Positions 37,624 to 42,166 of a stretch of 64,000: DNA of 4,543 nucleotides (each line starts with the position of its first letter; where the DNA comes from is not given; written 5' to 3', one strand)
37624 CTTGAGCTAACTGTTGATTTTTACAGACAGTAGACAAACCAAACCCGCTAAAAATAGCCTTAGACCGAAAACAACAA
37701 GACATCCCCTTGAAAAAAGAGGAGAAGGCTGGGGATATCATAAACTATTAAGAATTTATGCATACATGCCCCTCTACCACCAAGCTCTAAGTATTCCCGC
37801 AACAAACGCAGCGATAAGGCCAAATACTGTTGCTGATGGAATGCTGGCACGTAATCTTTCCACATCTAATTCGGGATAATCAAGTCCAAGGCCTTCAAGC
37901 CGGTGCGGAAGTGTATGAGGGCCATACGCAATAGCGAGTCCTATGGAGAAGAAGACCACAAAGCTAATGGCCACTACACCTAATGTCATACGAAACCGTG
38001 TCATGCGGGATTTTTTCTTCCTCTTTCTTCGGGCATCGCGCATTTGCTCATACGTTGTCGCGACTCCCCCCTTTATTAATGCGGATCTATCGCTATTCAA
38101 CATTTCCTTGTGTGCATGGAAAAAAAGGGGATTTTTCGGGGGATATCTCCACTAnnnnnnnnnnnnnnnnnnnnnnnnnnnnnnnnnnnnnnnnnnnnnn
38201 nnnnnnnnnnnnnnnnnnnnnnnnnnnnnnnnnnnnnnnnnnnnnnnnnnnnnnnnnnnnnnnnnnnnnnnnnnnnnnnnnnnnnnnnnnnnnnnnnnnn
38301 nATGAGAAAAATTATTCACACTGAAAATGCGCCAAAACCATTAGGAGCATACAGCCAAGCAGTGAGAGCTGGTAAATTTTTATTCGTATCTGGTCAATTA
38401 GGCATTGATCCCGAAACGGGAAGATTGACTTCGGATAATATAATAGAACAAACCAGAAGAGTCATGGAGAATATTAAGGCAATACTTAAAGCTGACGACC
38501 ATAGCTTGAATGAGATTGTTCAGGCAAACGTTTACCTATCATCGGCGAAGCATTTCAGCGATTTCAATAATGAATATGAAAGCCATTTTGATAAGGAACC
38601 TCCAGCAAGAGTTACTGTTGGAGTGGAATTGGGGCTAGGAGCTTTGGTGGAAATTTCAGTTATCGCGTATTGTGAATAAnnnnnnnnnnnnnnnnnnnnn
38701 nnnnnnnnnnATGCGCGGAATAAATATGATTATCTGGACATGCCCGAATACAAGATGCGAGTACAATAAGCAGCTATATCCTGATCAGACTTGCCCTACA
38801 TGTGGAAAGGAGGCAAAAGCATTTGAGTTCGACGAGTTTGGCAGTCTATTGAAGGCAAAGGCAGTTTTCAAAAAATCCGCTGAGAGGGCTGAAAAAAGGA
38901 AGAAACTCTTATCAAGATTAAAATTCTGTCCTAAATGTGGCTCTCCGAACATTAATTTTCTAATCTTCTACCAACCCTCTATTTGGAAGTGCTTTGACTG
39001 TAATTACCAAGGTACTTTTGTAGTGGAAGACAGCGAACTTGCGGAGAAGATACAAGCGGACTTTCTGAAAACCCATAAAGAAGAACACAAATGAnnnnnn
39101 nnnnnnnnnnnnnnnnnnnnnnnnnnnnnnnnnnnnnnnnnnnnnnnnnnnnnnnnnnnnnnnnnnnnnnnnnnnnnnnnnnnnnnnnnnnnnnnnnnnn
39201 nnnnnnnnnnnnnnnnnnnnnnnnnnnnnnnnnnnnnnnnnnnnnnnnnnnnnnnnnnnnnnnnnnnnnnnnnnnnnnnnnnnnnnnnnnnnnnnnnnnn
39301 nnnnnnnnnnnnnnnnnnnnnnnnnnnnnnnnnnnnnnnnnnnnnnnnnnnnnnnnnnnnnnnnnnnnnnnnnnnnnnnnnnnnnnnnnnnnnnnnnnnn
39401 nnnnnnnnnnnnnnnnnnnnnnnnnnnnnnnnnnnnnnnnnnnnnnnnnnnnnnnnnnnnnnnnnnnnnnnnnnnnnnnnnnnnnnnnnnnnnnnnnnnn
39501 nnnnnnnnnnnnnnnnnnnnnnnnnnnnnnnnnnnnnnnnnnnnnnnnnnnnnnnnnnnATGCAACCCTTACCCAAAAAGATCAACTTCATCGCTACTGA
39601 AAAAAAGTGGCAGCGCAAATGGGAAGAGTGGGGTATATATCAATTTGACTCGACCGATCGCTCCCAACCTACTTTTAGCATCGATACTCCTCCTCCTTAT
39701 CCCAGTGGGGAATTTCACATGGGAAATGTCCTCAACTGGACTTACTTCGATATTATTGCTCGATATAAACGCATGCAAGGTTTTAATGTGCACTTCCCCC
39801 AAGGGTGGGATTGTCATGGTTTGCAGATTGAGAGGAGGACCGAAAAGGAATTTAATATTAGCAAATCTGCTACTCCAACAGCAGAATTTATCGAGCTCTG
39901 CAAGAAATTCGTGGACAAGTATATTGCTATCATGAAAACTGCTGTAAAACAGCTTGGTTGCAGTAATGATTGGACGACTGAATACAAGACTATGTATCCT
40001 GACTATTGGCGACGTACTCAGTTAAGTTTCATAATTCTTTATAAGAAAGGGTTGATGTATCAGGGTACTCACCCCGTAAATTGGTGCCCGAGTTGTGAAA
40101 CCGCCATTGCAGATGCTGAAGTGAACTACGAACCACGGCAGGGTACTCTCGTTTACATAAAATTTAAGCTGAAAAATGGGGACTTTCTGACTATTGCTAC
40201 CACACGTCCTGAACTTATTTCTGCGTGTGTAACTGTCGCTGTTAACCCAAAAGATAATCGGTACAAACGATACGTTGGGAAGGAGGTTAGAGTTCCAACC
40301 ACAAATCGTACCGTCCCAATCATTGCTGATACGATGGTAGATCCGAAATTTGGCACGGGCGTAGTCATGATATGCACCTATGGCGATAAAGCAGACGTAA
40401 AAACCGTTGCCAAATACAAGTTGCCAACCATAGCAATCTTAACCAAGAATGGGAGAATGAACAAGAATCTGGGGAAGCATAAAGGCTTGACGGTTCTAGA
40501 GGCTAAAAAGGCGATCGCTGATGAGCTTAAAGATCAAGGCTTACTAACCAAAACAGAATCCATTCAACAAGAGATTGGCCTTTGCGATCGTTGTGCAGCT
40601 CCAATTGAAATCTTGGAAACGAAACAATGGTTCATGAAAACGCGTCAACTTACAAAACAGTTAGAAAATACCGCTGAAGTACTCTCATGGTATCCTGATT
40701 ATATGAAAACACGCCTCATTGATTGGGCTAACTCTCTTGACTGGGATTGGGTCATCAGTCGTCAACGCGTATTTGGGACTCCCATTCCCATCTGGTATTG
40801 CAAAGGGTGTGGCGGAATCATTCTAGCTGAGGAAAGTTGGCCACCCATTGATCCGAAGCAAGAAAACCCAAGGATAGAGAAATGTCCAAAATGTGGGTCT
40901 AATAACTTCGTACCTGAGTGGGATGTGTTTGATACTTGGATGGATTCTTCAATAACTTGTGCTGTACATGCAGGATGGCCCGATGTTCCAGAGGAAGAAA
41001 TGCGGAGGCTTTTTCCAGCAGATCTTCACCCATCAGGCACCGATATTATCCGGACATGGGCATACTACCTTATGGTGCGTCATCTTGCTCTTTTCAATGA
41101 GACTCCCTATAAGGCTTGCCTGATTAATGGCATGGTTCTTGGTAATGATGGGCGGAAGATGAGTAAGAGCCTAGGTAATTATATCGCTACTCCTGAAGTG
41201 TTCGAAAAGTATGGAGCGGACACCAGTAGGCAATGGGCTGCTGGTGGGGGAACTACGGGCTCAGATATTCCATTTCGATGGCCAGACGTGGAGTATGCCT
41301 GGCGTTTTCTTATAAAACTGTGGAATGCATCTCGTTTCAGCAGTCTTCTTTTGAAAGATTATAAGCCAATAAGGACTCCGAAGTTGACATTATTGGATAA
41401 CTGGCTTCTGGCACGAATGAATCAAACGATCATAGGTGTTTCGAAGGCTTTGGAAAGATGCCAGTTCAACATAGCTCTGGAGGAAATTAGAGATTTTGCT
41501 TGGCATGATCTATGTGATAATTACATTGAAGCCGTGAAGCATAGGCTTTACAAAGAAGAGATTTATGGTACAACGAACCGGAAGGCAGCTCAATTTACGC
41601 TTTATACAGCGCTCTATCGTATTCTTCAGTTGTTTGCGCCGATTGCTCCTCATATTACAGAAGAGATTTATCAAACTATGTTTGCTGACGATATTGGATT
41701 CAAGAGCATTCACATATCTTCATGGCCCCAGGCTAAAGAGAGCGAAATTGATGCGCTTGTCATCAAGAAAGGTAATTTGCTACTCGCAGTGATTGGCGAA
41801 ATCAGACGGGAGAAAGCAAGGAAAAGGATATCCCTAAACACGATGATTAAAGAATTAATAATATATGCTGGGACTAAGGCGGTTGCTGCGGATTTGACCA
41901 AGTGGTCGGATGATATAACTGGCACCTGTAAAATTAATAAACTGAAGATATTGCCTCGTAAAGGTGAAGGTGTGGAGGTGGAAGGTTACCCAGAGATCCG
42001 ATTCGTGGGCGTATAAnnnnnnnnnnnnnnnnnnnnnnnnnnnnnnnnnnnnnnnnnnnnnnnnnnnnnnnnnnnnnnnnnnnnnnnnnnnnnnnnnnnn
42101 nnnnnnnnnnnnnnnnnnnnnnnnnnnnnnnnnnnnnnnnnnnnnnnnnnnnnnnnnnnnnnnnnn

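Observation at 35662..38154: Cassette-like array: five unrelated small membrane/secreted ORFs, each bounded by a copy of one same-orientation repeat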

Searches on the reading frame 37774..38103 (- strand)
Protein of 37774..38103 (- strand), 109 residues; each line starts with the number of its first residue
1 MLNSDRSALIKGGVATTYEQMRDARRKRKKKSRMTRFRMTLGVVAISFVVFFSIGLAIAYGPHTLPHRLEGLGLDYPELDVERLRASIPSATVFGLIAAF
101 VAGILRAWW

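Call 7: search_protein_families(library=pfam, max_evalue=0.1, proteins=[window:37774-38103:-])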
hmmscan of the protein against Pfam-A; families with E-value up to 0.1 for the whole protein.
window:37774-38103:- (109 aa): 2 families
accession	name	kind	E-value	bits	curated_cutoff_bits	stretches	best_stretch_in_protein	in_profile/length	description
PF25587.1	Rv2743c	-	0.0096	16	27.7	1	11-63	4-56/237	Rv2743c family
PF00482.28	T2SSF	-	0.042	14.3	25.2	1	21-56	89-124/125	Type II secretion system (T2SS), protein F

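Call 93: search_protein_families(library=phrogs, max_evalue=0.001, proteins=[window:37774-38103:-])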
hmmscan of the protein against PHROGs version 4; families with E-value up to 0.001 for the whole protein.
window:37774-38103:- (109 aa): 0 families

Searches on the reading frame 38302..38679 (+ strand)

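Call 7: search_protein_families(library=pfam, max_evalue=0.1, proteins=[window:38302-38679:+])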
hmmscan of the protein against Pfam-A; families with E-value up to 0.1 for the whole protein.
window:38302-38679:+ (125 aa): 1 family
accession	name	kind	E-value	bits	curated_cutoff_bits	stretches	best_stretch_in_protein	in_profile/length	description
PF01042.26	Ribonuc_L-PSP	-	3.4e-35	121.1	27.3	1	7-123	1-120/121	Endoribonuclease L-PSP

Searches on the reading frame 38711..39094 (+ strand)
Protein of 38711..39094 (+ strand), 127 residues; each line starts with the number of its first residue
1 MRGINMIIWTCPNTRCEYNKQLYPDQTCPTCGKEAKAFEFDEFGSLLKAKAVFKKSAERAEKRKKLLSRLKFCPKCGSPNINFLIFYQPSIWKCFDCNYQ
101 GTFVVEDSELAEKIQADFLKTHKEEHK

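Call 7: search_protein_families(library=pfam, max_evalue=0.1, proteins=[window:38711-39094:+])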
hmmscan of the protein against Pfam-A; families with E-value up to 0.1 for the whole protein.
window:38711-39094:+ (127 aa): 16 families
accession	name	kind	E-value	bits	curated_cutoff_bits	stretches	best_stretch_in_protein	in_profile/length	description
PF13453.11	Zn_ribbon_TFIIB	-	0.00047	19.9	22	0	73-98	2-26/41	Transcription factor zinc-finger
PF14354.12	Lar_restr_allev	-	0.0011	19.6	28.6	1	69-109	2-43/58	Restriction alleviation protein Lar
PF12760.12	Zn_ribbon_IS1595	-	0.0042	17.5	25.4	1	73-100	21-46/46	Transposase zinc-ribbon domain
PF18423.6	zf_CopZ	-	0.0069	16.7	28.4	0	26-52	2-28/62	Zinc binding domain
PF12172.15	zf-ChsH2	-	0.0072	16.5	23.2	0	71-80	26-35/37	ChsH2, rubredoxin-like zinc ribbon domain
PF07282.18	Cas12f1-like_TNB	-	0.0074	16.9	26.3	0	72-100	30-49/60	Cas12f1-like, TNB domain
PF09297.16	Zn_ribbon_NUD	-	0.027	14.6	24.8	0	71-79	4-12/32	NADH pyrophosphatase zinc ribbon domain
PF24460.1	DUF7575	-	0.028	14.2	28.5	0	26-34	4-12/28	Domain of unknown function (DUF7575)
PF01155.25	HypA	-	0.036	14.5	28.9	0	9-35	71-96/112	Hydrogenase/urease nickel incorporation, metallochaperone, hypA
PF03119.21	DNA_ligase_ZBD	-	0.038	14.3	25.8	0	73-79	2-8/27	NAD-dependent DNA ligase C4 zinc finger domain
PF14952.11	zf-tcix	-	0.044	13.8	31.2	1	63-80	3-20/42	Putative treble-clef, zinc-finger, Zn-binding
PF14803.11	Zn_ribbon_Nudix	-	0.051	14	25.6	0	71-79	1-9/34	Nudix N-terminal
PF24451.1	DUF7567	-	0.065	13.6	27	0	60-103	6-46/131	Family of unknown function (DUF7567)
PF24463.1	DUF7577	-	0.066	13.3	28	0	73-80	5-12/27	Domain of unknown function (DUF7577)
PF18912.6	DZR_2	-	0.075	13.3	27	0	22-35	5-17/56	Double zinc ribbon domain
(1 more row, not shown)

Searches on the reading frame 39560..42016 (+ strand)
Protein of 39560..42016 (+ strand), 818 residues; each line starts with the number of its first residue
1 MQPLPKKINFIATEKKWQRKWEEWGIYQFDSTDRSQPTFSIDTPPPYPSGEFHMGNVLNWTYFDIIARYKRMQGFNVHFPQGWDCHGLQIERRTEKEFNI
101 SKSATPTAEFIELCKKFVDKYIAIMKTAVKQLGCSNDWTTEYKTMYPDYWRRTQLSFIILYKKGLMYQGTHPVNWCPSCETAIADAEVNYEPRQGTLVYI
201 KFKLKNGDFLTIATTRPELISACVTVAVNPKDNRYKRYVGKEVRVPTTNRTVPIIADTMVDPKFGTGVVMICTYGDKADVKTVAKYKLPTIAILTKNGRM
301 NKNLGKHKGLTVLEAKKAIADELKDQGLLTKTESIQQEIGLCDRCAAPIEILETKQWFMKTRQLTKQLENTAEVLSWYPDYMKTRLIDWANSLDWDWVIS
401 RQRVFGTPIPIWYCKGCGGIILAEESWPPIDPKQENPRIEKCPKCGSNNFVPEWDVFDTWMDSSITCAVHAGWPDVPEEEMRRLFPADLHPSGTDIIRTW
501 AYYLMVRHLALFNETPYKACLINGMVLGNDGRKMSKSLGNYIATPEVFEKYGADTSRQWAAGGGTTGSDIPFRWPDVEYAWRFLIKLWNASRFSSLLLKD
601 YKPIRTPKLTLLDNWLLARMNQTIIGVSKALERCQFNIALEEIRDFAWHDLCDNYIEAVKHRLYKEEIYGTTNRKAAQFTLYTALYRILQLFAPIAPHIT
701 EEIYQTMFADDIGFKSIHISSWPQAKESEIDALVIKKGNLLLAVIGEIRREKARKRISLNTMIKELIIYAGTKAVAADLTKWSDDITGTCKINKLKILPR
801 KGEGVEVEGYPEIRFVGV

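Call 9: find_related_loci(query=window:39560-42016:+, collection=genome_contigs, flank=10000)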
Query window:39560-42016:+ (818 aa) in genome_contigs; peptide patterns used: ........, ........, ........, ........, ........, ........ (x = any residue, [..] = any of these).
81 stretches matched a pattern; 76 encode a relative of the query (tblastn E <= 1e-3); 75 distinct loci.
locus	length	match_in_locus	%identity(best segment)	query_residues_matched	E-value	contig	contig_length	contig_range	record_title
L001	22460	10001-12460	76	1-818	0e+0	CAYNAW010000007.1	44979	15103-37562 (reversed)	MAG TPA_asm: uncultured Candidatus Bathyarchaeia archaeon isolate binchicken_co327_101 genome assembly, contig: NODE_84_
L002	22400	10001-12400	76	1-797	0e+0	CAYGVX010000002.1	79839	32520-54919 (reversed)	MAG TPA_asm: uncultured Candidatus Bathyarchaeia archaeon isolate ERP119294_co3_385 genome assembly, contig: NODE_62_len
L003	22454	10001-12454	76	1-818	0e+0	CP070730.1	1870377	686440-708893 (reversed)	MAG: Candidatus Bathyarchaeota archaeon isolate bin42 chromosome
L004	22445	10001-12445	72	1-817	0e+0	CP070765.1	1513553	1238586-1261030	MAG: Candidatus Bathyarchaeota archaeon isolate bin257 chromosome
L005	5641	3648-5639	82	1-664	0e+0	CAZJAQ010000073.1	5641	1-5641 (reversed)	MAG TPA_asm: uncultured Candidatus Bathyarchaeia archaeon isolate binchicken_co395_144 genome assembly, contig: NODE_785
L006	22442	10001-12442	64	1-815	0e+0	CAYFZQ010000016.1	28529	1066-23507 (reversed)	MAG TPA_asm: uncultured Candidatus Bathyarchaeia archaeon isolate ERP108616_co2_541 genome assembly, contig: NODE_2109_l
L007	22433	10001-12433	64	1-815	0e+0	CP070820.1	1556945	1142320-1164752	MAG: Candidatus Bathyarchaeum sp. isolate bin115 chromosome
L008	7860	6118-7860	78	1-581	0e+0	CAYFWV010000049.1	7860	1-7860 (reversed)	MAG TPA_asm: uncultured Candidatus Bathyarchaeia archaeon isolate ERP108616_co1_415 genome assembly, contig: k119_197997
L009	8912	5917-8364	65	1-817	0e+0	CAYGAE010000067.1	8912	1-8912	MAG TPA_asm: uncultured Candidatus Bathyarchaeia archaeon isolate ERP108616_co2_64 genome assembly, contig: NODE_15147_l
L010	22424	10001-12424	56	4-814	0e+0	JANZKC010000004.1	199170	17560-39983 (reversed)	MAG: Candidatus Culexmicrobium cathedralense isolate GB-1867-005 Ga0190363_1000008, whole genome shotgun sequence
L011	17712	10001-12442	67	1-816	0e+0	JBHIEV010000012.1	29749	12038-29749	MAG: Candidatus Bathyarchaeia archaeon isolate b2.sp2_bin.20 NODE_259_length_29749_cov_17.788981, whole genome shotgun s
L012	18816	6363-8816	78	1-818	0e+0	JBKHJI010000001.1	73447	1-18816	MAG: Candidatus Bathyarchaeia archaeon isolate D4M11_35 NODE_94_length_73447_cov_10.622861, whole genome shotgun sequenc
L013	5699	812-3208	55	4-814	0e+0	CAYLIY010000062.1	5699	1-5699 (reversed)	MAG TPA_asm: uncultured Nitrososphaeria archaeon isolate binchicken_co184_20 genome assembly, contig: NODE_30262_length_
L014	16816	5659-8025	53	4-798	0e+0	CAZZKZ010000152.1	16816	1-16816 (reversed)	MAG TPA_asm: Candidatus Hadarchaeota archaeon isolate binchicken_co25_43 genome assembly, contig: k141_36895, whole geno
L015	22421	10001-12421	52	1-815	0e+0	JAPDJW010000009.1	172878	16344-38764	MAG: Thermoproteota archaeon isolate S9B7_HD70 c_000000000031, whole genome shotgun sequence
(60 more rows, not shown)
